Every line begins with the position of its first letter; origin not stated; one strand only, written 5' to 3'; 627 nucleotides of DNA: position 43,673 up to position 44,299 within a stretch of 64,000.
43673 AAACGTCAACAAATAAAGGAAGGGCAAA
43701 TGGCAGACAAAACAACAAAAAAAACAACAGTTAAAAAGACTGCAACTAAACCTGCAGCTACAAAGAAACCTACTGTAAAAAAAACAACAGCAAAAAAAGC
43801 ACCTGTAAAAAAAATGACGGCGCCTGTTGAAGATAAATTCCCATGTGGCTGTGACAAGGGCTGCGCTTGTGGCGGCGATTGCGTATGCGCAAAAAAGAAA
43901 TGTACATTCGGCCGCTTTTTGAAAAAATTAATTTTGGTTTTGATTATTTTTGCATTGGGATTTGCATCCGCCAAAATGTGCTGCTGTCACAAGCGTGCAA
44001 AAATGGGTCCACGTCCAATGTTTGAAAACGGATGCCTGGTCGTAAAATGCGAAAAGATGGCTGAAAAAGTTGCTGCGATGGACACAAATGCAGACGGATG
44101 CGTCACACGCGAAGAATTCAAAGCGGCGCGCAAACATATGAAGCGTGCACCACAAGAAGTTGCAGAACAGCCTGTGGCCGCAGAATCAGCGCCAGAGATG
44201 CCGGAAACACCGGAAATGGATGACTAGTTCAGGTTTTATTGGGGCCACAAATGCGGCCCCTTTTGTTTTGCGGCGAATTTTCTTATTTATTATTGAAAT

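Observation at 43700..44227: Chimeric small protein: histone-H1-like Lys-rich tail + metallothionein-like Cys cluster + TM helix + canonical EF-hand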

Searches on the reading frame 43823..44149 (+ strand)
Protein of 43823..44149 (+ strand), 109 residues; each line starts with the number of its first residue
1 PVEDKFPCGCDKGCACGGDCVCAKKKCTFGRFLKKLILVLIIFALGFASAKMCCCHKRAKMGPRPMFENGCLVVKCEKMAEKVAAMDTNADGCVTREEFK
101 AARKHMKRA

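Call 34: search_solved_structures(query=A2, max_evalue=10, show_alignments=3)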
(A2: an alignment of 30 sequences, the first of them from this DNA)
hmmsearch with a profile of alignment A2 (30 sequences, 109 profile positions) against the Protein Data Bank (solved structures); distinct sequences matched with E-value up to 10: 289 (the best 60 are shown).
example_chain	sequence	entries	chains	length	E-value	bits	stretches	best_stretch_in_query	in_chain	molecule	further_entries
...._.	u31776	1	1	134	7.2e-06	29.5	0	77-100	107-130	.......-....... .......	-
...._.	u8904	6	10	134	8.3e-06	29.3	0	77-100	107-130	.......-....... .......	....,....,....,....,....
2jnx_A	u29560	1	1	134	7e-05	26.3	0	77-101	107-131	Calcium binding protein 2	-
2aao_A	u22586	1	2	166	8.5e-05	26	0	78-105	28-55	Calcium-dependent protein kinase, isoform AK1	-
2ma2_A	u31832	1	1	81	0.00012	25.5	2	72-104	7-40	RAS guanyl-releasing protein 2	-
4aqr_A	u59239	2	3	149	0.00013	25.4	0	79-104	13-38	CALMODULIN-7 | CALMODULIN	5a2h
2l1w_A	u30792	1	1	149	0.00014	25.3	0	81-104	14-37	Calmodulin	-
1rfj_A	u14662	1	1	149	0.00017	25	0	79-104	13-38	calmodulin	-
9qt9_E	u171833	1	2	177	0.00024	24.5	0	79-104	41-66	Calmodulin-1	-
2jul_A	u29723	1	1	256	0.00039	23.9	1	77-105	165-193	Calsenilin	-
2hps_A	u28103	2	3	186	0.00049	23.6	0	77-101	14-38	coelenterazine-binding protein with bound coelenterazine | Coelenterazine-binding protein ca-bound apo form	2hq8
7ukh_I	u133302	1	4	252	0.00073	23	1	83-104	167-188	Isoform 2 of Kv channel-interacting protein 2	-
2e6w_A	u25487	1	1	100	0.00098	22.6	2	77-105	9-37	Calsenilin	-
7w6s_A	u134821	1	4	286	0.0011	22.4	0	83-104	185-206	Kv channel-interacting protein 2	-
1s6i_A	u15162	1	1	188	0.0019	21.7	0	79-106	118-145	Calcium-dependent protein kinase SK5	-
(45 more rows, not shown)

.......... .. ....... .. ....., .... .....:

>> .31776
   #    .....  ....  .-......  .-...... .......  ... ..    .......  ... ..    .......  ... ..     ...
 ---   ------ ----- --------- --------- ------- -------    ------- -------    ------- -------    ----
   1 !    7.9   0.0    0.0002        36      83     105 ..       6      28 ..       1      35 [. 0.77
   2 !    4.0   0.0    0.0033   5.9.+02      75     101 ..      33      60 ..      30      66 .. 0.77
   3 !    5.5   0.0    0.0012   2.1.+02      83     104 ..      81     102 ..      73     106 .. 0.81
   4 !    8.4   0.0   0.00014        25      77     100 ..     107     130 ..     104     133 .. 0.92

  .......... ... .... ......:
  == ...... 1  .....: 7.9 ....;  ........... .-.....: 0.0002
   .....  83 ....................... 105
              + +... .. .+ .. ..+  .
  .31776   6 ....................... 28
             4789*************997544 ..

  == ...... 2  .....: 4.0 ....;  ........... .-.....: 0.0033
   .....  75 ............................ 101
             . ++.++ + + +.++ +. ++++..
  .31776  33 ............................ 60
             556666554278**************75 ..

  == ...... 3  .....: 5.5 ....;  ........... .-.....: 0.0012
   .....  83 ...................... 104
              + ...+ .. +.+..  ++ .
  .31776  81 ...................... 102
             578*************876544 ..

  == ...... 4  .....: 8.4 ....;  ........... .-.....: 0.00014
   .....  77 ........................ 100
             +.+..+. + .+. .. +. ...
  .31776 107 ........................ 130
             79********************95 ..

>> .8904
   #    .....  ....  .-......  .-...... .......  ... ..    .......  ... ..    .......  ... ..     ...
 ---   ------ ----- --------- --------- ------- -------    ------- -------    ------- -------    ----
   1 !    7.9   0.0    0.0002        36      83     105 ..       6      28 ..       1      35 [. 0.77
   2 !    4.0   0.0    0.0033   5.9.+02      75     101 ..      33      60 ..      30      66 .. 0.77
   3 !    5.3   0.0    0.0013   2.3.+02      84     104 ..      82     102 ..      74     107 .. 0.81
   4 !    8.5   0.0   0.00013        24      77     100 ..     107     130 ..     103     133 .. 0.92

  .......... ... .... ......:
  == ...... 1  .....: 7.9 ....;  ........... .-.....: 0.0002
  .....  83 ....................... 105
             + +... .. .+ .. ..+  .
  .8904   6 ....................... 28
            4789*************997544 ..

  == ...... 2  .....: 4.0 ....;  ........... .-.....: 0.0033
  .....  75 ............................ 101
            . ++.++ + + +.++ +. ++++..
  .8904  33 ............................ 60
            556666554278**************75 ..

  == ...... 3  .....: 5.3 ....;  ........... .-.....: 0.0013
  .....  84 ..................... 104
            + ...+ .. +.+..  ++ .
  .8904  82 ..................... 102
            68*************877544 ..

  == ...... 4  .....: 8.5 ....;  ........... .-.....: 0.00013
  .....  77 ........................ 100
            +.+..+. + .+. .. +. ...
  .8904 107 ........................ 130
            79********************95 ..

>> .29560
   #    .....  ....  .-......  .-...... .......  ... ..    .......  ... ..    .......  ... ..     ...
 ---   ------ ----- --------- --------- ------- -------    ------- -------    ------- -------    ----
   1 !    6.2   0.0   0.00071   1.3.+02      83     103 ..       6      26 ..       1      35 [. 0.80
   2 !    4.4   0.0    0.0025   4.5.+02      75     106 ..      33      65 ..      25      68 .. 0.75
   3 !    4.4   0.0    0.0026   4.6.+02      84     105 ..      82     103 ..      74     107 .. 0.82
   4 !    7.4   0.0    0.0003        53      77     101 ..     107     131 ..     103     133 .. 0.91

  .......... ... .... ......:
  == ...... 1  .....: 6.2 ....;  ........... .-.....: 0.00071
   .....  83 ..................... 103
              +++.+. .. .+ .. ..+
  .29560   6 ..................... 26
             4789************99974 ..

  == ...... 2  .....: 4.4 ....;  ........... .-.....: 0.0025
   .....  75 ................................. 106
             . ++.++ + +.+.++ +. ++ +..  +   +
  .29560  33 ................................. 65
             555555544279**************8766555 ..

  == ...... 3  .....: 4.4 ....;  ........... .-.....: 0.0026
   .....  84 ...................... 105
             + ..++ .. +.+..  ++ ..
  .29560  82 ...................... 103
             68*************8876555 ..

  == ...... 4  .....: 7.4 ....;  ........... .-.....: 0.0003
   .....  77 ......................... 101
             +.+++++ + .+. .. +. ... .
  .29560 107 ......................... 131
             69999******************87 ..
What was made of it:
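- On EF-hand (PROSITE PS00018 / Pfam PF00036 clan): The family profile hits EF-hand proteins in the PDB: all 60 listed hits, with a best E-value of 7e-6 (call 34).
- The family profile hits EF-hand proteins in the PDB: all 60 listed hits are EF-hand proteins, out of 289 at E<=10, and the best E-value is 7e-6 (call 34).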

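Call 38: search_protein_representatives(alignment_id=A2)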
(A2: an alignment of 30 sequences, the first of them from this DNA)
Query: 30 sequences, 109 profile positions. Proteins with E-value up to 0.001 (for the whole library): 1148; up to 1e-10: 77; up to 1e-30: 7. The best 150 are listed.
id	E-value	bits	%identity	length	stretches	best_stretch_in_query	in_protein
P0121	7.2e-49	180.7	-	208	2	5-108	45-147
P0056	1.6e-42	160.3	-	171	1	1-108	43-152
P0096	4.0e-39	149.4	-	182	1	1-109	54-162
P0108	3.2e-36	140.0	-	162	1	2-108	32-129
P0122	3.9e-33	130.1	-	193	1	2-108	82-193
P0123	8.2e-33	129.1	-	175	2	11-109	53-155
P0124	5.2e-31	123.3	-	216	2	7-109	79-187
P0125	1.2e-30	122.1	-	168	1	2-109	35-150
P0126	3.0e-30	120.8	-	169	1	2-108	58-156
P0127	8.5e-29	116.1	-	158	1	1-108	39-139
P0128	6.0e-28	113.4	-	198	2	7-107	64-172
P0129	4.0e-27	110.8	-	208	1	6-109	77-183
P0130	1.2e-26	109.2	-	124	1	3-109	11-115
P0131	7.6e-26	106.6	-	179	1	5-106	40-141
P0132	4.6e-25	104.1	-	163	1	8-109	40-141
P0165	7.7e-15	71.2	-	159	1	5-105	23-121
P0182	2.4e-12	63.2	-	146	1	10-105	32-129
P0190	3.9e-11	59.3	-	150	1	7-107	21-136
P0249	5.1e-08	49.3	-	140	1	20-107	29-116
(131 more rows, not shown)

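Call 42: find_encoding_contigs(protein=P0182, flank=5000, max_places=2)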
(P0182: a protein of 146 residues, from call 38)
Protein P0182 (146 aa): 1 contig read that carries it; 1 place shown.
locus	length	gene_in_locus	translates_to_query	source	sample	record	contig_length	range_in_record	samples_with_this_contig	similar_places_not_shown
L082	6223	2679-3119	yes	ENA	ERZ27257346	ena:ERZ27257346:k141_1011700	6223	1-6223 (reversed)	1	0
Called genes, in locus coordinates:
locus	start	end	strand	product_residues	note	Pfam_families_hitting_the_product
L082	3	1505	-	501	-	?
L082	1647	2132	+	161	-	-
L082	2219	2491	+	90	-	PF00216:Bac_DNA_binding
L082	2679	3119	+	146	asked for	-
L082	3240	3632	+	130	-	-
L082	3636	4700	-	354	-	PF00535:Glycos_transf_2, PF10111:Glyco_tranf_2_2, PF00515:TPR_1 (faint), PF07719:TPR_2 (faint)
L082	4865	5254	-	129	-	PF01192:RNA_pol_Rpb6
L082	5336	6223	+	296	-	?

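Call 43: find_encoding_contigs(protein=P0121, flank=5000, max_places=2)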
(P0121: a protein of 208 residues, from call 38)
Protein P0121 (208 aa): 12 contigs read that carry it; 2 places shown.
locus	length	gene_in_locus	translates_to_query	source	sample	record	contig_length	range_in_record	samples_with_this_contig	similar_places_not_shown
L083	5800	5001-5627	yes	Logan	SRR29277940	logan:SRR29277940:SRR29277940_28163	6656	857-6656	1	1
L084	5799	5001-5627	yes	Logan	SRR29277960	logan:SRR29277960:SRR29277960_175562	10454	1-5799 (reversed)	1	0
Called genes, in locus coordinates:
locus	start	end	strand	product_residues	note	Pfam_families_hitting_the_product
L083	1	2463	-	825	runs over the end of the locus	PF05170:AsmA (faint)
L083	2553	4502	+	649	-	PF00270:DEAD (weak), PF04851:ResIII, PF17757:UvrB_inter, PF27431:UvrB_3rd, PF00271:Helicase_C, PF12344:UvrB, PF02151:UVR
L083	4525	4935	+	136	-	PF02367:TsaE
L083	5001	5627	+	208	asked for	PF00036:EF-hand_1 (faint), PF13202:EF-hand_5 (faint), PF13405:EF-hand_6 (faint), PF13499:EF-hand_7 (faint)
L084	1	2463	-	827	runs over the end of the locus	PF05170:AsmA (faint)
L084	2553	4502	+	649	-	PF00270:DEAD (weak), PF04851:ResIII, PF17757:UvrB_inter, PF27431:UvrB_3rd, PF00271:Helicase_C, PF12344:UvrB, PF02151:UVR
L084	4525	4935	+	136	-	PF02367:TsaE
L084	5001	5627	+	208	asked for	PF00036:EF-hand_1 (faint), PF13202:EF-hand_5 (faint), PF13405:EF-hand_6 (faint), PF13499:EF-hand_7 (faint)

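Call 44: find_encoding_contigs(protein=P0190, flank=4000, max_places=2)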
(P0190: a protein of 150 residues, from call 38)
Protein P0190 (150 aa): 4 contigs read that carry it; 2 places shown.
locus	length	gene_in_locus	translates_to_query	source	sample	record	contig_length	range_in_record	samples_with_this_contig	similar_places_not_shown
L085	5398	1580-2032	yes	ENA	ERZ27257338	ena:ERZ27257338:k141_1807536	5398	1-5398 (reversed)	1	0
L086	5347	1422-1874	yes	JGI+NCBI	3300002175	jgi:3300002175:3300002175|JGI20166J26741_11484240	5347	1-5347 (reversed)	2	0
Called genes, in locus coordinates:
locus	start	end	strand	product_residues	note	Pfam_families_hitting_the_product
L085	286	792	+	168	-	-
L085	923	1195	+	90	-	PF00216:Bac_DNA_binding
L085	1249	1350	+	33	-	-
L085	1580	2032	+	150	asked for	-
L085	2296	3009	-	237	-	-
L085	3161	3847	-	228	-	-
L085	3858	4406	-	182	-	-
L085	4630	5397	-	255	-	?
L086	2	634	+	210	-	?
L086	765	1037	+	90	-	PF00216:Bac_DNA_binding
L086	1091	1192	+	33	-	-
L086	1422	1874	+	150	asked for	-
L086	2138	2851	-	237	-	-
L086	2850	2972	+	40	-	-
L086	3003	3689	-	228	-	-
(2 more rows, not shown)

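Call 45: find_encoding_contigs(protein=P0249, flank=4000, max_places=2)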
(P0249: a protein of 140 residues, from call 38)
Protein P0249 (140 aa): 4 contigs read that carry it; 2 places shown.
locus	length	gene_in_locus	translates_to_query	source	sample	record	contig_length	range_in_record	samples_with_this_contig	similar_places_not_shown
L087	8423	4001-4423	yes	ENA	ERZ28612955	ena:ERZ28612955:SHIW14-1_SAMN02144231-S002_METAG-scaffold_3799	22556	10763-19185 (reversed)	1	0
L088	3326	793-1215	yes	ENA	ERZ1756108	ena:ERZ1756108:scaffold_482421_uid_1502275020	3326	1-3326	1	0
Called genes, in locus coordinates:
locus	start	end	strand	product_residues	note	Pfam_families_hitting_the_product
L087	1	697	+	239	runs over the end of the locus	-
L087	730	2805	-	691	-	PF01411:tRNA-synt_2c, PF07973:tRNA_SAD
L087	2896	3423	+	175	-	-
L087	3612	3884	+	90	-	PF00216:Bac_DNA_binding, PF18291:HU-HIG (weak)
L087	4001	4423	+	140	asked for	-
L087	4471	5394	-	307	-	PF02899:Phage_int_SAM_1, PF13495:Phage_int_SAM_4 (weak), PF00589:Phage_integrase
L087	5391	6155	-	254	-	PF04402:SIMPL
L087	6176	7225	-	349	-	PF00579:tRNA-synt_1b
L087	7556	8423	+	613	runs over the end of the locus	PF00082:Peptidase_S8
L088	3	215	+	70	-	?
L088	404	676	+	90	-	PF00216:Bac_DNA_binding, PF18291:HU-HIG (weak)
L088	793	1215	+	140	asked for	-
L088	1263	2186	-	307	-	PF02899:Phage_int_SAM_1, PF13495:Phage_int_SAM_4 (weak), PF00589:Phage_integrase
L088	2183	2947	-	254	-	PF04402:SIMPL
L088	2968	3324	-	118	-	?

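Call 46: find_encoding_contigs(protein=P0165, flank=4000, max_places=2)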
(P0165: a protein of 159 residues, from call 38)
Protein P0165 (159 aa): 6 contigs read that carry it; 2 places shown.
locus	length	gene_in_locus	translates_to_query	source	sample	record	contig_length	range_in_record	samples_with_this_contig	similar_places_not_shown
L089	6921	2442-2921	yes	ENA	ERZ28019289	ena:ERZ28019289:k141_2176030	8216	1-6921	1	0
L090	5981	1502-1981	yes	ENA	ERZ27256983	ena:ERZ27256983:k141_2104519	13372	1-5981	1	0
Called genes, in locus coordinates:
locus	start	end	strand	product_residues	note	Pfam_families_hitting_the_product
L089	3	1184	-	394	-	?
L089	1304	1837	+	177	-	-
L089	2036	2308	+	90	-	PF00216:Bac_DNA_binding, PF18291:HU-HIG (weak)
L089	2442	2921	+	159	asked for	-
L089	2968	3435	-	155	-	PF01668:SmpB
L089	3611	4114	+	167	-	PF00959:Phage_lysozyme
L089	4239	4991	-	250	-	PF01026:TatD_DNase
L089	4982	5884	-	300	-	PF13177:DNA_pol3_delta2, PF00004:AAA, PF13173:AAA_14 (weak)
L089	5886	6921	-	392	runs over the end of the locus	PF00768:Peptidase_S11, PF13354:Beta-lactamase2 (weak), PF07943:PBP5_C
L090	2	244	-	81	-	?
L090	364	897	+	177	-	-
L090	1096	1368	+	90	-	PF00216:Bac_DNA_binding, PF18291:HU-HIG (weak)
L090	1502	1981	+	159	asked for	-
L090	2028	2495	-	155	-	PF01668:SmpB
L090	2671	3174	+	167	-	PF00959:Phage_lysozyme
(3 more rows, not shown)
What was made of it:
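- The same holds for 4 of 4 divergent members looked up (calls 42, 44, 45, 46).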

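Call 47: find_homologous_proteins(query=A3, max_evalue=0.00001)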
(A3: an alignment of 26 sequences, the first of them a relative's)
Query A3 (26 sequences) (152 aa, profile of the alignment): 291 proteins with E <= 0.00001 among 5913 candidates; the best 120 are listed.
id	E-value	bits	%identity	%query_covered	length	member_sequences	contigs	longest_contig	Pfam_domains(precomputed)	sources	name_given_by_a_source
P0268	1.8e-42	163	54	82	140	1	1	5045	-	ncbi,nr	ncbi:MAG: hypothetical protein FWG18_02410 [Alphaproteobacteria bacterium]|nr:hypothetical protein [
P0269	1.8e-42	163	41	76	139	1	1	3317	-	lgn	-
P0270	3.6e-42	162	43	83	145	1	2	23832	-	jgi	jgi:hypothetical protein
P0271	7.4e-42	161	48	86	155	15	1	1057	-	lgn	-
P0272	1.3e-41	160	44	84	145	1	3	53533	-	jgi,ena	-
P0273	1.3e-41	160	41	67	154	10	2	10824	-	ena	-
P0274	2.7e-41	159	40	76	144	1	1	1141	-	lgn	-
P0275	2.9e-41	159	36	84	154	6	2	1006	-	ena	-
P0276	3.2e-41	159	45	84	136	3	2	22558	-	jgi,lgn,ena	-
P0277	3.6e-41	158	40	78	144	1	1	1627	-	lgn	-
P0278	4.1e-41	158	41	67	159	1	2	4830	-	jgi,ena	-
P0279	4.3e-41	158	37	82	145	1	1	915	-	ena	-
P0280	4.6e-41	158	46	86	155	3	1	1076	-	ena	-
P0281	5.3e-41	158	45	56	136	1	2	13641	-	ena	-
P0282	5.4e-41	158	43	78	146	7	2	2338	-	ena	-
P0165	8.0e-38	148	33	80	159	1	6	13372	-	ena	-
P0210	5.8e-34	135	44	54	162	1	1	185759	PF00036.39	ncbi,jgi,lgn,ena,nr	ncbi:MAG: hypothetical protein FWD33_01945 [Alphaproteobacteria bacterium]|nr:hypothetical protein [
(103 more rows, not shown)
